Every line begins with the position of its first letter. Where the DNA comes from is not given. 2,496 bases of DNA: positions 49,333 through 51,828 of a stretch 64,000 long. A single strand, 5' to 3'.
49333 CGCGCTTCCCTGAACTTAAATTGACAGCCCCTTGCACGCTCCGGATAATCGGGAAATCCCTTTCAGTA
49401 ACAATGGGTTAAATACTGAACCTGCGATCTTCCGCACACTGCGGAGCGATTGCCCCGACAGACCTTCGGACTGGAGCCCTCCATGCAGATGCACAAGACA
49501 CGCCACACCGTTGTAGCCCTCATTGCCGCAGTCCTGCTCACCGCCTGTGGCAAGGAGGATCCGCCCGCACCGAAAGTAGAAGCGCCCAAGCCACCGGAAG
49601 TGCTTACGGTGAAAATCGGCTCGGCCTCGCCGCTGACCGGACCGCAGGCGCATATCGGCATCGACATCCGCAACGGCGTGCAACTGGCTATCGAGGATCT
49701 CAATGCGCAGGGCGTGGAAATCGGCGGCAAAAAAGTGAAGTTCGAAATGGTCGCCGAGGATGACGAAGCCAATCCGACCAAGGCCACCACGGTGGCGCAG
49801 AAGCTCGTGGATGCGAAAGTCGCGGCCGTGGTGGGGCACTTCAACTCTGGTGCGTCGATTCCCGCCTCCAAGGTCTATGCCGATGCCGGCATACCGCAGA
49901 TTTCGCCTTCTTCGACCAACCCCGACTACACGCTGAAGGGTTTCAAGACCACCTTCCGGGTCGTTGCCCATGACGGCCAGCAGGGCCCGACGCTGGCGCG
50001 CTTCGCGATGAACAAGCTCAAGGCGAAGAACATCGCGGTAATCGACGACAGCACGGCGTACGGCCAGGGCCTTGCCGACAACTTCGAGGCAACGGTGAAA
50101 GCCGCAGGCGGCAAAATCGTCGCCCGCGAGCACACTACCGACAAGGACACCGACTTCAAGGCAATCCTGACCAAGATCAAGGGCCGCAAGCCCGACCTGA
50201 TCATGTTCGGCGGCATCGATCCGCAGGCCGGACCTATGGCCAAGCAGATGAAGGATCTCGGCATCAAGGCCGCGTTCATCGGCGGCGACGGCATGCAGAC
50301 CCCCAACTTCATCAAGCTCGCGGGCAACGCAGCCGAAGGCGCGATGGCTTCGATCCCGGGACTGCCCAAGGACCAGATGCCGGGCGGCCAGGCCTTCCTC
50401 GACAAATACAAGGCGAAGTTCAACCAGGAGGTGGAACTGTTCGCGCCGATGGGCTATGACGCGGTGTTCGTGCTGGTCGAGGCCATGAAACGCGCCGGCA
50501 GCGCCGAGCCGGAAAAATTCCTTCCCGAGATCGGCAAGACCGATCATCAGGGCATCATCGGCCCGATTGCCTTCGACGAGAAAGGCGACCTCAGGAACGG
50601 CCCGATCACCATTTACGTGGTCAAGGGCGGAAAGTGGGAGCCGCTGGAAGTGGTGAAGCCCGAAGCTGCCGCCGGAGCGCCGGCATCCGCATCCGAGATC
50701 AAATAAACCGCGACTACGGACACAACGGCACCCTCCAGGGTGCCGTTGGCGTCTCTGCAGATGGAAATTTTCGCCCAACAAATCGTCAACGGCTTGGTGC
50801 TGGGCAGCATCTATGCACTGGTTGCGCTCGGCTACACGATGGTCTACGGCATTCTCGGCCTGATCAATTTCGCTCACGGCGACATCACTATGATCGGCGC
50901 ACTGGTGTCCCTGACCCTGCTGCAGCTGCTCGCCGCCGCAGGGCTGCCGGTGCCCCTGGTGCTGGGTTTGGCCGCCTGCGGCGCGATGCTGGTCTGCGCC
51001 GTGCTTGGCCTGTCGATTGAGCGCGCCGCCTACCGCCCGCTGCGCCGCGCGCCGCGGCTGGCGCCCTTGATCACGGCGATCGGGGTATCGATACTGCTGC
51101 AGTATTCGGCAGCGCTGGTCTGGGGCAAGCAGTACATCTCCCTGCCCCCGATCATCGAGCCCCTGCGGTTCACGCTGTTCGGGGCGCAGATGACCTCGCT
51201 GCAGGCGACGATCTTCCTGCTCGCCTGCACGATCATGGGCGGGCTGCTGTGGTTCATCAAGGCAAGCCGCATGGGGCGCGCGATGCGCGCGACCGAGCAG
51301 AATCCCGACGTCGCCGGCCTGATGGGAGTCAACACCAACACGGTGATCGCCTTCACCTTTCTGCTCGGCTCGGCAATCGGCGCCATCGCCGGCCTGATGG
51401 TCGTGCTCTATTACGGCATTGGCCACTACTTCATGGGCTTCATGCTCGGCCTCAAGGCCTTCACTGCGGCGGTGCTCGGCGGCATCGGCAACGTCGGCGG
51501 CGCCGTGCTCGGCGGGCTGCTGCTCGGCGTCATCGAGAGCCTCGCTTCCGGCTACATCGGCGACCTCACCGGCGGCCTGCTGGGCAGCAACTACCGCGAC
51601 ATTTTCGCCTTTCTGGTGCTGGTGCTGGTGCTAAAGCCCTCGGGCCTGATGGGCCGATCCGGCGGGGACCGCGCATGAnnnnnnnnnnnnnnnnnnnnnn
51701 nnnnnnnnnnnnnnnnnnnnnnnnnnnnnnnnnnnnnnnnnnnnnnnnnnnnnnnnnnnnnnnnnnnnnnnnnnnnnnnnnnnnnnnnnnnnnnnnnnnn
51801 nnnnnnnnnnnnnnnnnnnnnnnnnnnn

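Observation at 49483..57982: LIV-type ABC importer operon continues without a gap into a sensor histidine kinase and a receiver-fused Ser/Thr kinase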

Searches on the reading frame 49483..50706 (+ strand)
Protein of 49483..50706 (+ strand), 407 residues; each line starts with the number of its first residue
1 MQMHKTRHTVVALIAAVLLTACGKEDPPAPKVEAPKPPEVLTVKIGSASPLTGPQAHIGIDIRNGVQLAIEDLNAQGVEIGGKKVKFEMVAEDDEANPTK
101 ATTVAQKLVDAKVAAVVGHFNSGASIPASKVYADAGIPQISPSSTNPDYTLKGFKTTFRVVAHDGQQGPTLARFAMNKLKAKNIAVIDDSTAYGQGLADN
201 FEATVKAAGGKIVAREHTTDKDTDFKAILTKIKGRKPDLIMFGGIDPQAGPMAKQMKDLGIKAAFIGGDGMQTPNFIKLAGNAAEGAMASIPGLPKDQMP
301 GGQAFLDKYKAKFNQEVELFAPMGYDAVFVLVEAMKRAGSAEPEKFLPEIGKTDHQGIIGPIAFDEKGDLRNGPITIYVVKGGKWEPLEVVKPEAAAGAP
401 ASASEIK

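Call 9: search_protein_families(library=pfam, proteins=[window:49483-50706:+])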
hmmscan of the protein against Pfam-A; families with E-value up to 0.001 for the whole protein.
window:49483-50706:+ (407 aa): 3 families
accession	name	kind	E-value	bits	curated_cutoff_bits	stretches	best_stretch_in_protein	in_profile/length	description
PF13458.12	Peripla_BP_6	-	1.2e-66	226.2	31.7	1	42-383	1-342/343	Periplasmic binding protein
PF01094.35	ANF_receptor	-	5.9e-30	104.9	25.4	1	65-381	5-351/353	Receptor family ligand binding region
PF13433.12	Peripla_BP_5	-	5.7e-18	65.6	27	2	166-367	119-323/363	Periplasmic binding protein domain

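Call 24: search_protein_families(library=ncbifam, proteins=[window:49483-50706:+], max_evalue=0.00001)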
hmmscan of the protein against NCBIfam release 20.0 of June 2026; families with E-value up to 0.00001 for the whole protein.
window:49483-50706:+ (407 aa): 3 families
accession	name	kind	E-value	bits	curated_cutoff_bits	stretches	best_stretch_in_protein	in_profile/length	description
NF011933.0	PRK15404.1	subfamily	2.9e-74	250.4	477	1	42-378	26-358/370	high-affinity branched-chain amino acid ABC transporter substrate-binding protein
TIGR03407.1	urea_ABC_UrtA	exception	4e-15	55.6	492.75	1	43-370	1-330/361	urea ABC transporter substrate-binding protein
TIGR03669.1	urea_ABC_arch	equivalog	8.7e-10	38.1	494.8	1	52-347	10-302/375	urea ABC transporter substrate-binding protein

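Call 51: search_solved_structures(query=window:49483-50706:+, max_evalue=1e-10)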
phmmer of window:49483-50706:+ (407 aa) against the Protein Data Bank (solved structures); distinct sequences matched with E-value up to 1e-10: 32.
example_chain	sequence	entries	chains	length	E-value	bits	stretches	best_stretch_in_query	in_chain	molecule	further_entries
3ip5_A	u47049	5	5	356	2.8e-62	214.4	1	43-381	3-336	ABC transporter, substrate binding protein (Amino acid)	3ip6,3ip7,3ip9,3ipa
3ipc_A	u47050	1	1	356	4.5e-61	210.4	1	43-381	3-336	ABC transporter, substrate binding protein (Amino acid)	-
1usg_A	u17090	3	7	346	2.1e-59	204.9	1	43-373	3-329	LEUCINE-SPECIFIC BINDING PROTEIN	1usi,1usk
2lbp_A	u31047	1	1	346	2.8e-59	204.5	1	43-373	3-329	LEUCINE-BINDING PROTEIN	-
1z15_A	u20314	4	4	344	6.8e-51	176.9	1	43-372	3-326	Leu/Ile/Val-binding protein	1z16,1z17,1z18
2liv_A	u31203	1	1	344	2.3e-50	175.2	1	43-372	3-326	LEUCINE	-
4n0q_A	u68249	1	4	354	1e-49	173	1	43-384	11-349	Leu/Ile/Val-binding protein homolog 3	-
8z0g_A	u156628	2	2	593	5.7e-48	167.3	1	52-372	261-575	Leu/Ile/Val-binding protein,Leu/Ile/Val-binding protein,mNeonGreen | NeIle,Leu/Ile/Val-binding protein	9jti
4gnr_A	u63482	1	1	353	1.8e-44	155.8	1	40-393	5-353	ABC transporter substrate-binding protein-branched chain amino acid transport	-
3td9_A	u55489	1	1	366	8e-42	147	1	42-394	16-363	Branched chain amino acid ABC transporter, periplasmic amino acid-binding protein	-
8q52_A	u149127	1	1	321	5.5e-35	124.5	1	43-371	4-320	Leucine-specific-binding protein,Chemotaxis protein CheY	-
4mlc_A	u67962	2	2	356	4.2e-33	118.3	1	62-387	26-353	Extracellular ligand-binding receptor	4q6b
3hut_A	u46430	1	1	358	1.7e-32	116.4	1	43-385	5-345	putative branched-chain amino acid ABC transporter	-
4q6w_A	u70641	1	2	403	6.8e-22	81.4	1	42-367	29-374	Putative leu/ile/val-binding protein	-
4mpt_A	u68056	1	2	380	7.2e-22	81.3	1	42-367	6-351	Putative leu/ile/val-binding protein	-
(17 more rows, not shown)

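Call 53: search_solved_structures(query=window:49483-50706:+, max_evalue=1e-50, show_alignments=5)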
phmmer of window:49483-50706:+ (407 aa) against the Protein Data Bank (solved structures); distinct sequences matched with E-value up to 1e-50: 5.
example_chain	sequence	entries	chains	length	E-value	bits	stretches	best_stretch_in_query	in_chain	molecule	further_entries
3ip5_A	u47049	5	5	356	2.8e-62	214.4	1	43-381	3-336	ABC transporter, substrate binding protein (Amino acid)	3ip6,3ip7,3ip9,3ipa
3ipc_A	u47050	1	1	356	4.5e-61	210.4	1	43-381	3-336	ABC transporter, substrate binding protein (Amino acid)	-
1usg_A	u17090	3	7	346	2.1e-59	204.9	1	43-373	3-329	LEUCINE-SPECIFIC BINDING PROTEIN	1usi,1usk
2lbp_A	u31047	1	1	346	2.8e-59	204.5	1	43-373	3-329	LEUCINE-BINDING PROTEIN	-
1z15_A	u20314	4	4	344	6.8e-51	176.9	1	43-372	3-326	Leu/Ile/Val-binding protein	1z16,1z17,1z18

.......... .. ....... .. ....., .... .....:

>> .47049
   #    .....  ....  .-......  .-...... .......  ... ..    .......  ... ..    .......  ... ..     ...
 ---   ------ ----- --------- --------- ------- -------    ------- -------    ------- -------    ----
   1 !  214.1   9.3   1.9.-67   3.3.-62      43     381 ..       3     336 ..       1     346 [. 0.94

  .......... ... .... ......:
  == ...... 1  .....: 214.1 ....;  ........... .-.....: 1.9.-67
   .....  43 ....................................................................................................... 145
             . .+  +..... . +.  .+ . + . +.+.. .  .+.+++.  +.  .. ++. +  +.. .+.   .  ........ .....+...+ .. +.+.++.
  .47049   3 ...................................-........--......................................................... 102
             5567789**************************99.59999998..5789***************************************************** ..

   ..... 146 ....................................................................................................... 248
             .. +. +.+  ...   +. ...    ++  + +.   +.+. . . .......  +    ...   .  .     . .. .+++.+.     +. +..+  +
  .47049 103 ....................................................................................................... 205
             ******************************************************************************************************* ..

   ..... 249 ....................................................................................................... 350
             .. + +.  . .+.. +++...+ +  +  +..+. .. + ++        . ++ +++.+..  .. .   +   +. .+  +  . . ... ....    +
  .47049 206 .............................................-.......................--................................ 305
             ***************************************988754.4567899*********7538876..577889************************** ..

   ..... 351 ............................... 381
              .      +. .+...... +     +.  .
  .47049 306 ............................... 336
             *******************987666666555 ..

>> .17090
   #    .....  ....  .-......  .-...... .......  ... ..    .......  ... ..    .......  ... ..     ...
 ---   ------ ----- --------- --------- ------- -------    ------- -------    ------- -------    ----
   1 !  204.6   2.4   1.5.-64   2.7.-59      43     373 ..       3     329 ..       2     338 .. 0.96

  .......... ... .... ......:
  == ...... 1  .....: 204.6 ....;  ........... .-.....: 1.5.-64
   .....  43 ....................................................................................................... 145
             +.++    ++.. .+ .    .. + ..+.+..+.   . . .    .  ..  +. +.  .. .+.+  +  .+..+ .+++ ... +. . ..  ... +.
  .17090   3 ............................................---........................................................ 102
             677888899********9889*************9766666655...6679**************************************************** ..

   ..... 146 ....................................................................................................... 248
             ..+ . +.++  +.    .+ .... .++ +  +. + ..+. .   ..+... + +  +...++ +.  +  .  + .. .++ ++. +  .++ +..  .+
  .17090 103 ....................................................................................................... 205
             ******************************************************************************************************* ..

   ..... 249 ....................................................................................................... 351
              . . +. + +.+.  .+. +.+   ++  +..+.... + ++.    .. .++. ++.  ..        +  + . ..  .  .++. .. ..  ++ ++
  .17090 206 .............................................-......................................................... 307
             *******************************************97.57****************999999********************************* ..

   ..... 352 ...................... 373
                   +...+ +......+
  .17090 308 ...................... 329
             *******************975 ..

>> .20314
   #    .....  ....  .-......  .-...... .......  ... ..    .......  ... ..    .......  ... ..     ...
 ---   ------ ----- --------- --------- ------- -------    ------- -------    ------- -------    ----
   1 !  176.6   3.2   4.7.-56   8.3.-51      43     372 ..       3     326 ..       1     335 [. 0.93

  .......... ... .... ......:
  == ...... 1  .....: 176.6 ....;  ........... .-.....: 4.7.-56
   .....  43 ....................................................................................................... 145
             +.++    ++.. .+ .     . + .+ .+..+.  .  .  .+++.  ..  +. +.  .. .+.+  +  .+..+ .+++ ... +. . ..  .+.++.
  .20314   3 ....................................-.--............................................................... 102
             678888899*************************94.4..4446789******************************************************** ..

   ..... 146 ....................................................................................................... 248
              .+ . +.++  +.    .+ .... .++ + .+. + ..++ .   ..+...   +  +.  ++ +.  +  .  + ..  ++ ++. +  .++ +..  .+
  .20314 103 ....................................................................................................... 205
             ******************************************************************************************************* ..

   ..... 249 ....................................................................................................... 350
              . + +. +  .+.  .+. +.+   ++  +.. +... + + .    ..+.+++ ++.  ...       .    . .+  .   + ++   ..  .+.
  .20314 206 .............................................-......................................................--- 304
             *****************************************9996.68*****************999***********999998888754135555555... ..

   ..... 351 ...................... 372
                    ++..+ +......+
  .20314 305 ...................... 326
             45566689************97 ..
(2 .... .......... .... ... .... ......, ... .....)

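Call 96: find_related_loci(query=A3, collection=metagenome_contigs, flank=10000)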
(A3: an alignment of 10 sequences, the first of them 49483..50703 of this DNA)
Query A3 (407 aa) in metagenome_contigs; peptide patterns used: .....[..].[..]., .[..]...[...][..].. (x = any residue, [..] = any of these).
600 stretches matched a pattern (row limit reached: there are more); 595 encode a relative of the query (tblastn E <= 1e-3); the best 80 are kept; 80 distinct loci.
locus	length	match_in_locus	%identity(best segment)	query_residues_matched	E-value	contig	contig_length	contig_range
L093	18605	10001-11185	84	1-394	0e+0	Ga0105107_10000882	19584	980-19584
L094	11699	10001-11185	84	1-394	0e+0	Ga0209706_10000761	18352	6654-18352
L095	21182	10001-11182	85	3-394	0e+0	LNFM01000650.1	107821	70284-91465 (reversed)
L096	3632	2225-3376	78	6-395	0e+0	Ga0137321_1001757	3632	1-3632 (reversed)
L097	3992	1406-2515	80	20-395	0e+0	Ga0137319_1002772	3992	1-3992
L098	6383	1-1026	86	55-396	0e+0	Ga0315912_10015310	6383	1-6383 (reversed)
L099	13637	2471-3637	72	2-391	0e+0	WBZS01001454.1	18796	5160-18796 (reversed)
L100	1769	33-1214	59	3-399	6e-166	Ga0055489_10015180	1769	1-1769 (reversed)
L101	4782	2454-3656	58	3-407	1e-154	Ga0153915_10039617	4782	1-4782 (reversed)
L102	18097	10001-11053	64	41-391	3e-151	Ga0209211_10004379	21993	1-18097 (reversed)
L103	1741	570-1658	61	18-391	6e-163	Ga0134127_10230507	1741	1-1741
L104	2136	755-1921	59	2-391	7e-161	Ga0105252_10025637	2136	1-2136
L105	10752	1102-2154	64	41-391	2e-148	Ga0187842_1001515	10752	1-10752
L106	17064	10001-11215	58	1-398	3e-146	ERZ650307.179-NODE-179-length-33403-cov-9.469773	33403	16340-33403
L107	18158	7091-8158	63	42-396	2e-145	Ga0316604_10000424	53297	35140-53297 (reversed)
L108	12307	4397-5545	56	10-396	1e-144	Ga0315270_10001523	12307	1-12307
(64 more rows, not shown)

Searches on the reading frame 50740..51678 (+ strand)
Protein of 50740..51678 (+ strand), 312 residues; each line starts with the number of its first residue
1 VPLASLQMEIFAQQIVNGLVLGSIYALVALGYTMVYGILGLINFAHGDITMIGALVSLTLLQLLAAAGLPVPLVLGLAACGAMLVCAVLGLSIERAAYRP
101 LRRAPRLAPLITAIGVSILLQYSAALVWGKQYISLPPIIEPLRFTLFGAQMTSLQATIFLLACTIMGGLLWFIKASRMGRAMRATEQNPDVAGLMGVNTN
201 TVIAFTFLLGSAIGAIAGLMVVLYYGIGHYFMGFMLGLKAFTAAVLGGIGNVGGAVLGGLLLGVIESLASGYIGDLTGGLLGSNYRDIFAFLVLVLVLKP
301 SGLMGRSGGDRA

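Call 9: search_protein_families(library=pfam, proteins=[window:50740-51678:+])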
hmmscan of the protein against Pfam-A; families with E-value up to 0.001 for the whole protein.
window:50740-51678:+ (312 aa): 1 family
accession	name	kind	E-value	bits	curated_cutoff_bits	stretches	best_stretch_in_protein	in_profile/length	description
PF02653.21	BPD_transp_2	-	4.4e-46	157.6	26.8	1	15-298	2-269/269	Branched-chain amino acid transport system / permease component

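Call 24: search_protein_families(library=ncbifam, proteins=[window:50740-51678:+], max_evalue=0.00001)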
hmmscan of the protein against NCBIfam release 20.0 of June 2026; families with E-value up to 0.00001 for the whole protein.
window:50740-51678:+ (312 aa): 6 families
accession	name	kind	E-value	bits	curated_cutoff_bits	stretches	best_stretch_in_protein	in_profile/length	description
NF008011.0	PRK10740.1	equivalog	2.4e-75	254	379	1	6-307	3-303/308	high-affinity branched-chain amino acid ABC transporter permease LivH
TIGR03409.1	urea_trans_UrtB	equivalog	5.3e-42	144.5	250.3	1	13-305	2-287/291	urea ABC transporter permease subunit UrtB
TIGR03622.1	urea_t_UrtB_arc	equivalog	2.3e-19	69.8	374.25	1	25-280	14-259/284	urea ABC transporter, permease protein UrtB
NF040906.3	GguB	equivalog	1.7e-08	34.1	450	1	149-266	219-341/375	multiple monosaccharide ABC transporter permease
NF008630.0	PRK11618.1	equivalog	4.1e-07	29.5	363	1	10-268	30-282/331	galactofuranose ABC transporter, permease protein YjfF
TIGR03408.1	urea_trans_UrtC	equivalog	3.4e-06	27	296.2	1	154-305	164-312/313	urea ABC transporter permease subunit UrtC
